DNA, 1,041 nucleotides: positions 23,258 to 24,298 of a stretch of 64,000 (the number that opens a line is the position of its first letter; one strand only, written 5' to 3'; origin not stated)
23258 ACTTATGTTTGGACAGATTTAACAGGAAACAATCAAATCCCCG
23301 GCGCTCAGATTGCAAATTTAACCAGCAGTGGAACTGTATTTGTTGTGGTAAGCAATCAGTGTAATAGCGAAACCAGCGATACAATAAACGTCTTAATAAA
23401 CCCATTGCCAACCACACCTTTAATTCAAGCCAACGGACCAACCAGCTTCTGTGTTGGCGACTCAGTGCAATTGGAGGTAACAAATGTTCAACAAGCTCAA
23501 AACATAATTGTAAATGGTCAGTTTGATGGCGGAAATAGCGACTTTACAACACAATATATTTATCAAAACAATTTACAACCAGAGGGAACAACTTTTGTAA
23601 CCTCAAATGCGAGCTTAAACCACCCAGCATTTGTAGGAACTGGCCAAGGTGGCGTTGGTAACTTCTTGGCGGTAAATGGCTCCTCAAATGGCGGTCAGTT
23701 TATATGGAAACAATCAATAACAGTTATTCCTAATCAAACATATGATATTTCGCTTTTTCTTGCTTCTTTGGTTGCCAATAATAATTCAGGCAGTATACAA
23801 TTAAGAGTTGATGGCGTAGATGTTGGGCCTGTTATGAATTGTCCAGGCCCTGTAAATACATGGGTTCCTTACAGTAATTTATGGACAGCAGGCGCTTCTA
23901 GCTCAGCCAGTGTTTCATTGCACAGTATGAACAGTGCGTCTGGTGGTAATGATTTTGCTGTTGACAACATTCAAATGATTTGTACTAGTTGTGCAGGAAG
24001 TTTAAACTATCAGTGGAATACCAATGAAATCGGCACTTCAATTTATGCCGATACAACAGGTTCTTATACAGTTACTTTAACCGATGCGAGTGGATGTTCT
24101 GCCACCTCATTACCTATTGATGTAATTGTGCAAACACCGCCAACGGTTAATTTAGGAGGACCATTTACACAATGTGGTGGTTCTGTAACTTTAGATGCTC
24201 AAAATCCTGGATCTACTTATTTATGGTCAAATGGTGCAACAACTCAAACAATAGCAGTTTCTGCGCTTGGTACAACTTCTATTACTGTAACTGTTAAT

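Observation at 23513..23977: CBM4/9-like carbohydrate-binding module inserted into the middle of the Ig-repeat array of the giant adhesin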

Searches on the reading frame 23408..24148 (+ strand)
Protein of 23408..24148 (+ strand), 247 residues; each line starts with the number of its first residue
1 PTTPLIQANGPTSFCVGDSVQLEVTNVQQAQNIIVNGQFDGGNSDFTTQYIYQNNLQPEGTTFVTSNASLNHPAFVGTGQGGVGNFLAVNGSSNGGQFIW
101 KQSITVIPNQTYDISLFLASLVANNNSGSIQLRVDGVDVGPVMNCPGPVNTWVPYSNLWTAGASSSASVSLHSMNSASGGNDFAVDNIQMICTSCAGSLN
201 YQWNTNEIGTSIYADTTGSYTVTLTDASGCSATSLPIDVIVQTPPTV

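Call 55: predict_structure(alignment_id=A5)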
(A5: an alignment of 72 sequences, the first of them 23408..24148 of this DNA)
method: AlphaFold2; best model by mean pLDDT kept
length: 247 residues; sequences in the alignment: 72
mean_pLDDT: 77.8   pTM: 0.70
mean pLDDT of the five models: 77.8, 76.8, 76.2, 75.3, 75.1
residues with pLDDT >= 90: 137; 70-90: 25; 50-70: 15; < 50: 70
segments of 3 or more residues with pLDDT < 50: 5-9, 13-27, 198-211, 213-217, 221-247
pLDDT, mean of each block of 10 residues (from residue 1): 48 47 52 94 97 97 97 84 88 96 96 96 86 98 90 95 97 91 95 69 41 48 45 45 43
secondary structure, 60 per line:
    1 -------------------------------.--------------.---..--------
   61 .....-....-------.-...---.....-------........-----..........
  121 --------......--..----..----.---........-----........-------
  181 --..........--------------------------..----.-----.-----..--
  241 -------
elements in order: E61-65 E86-90 E98-105 E111-120 E129-134 E153-160 E166-173 E183-192
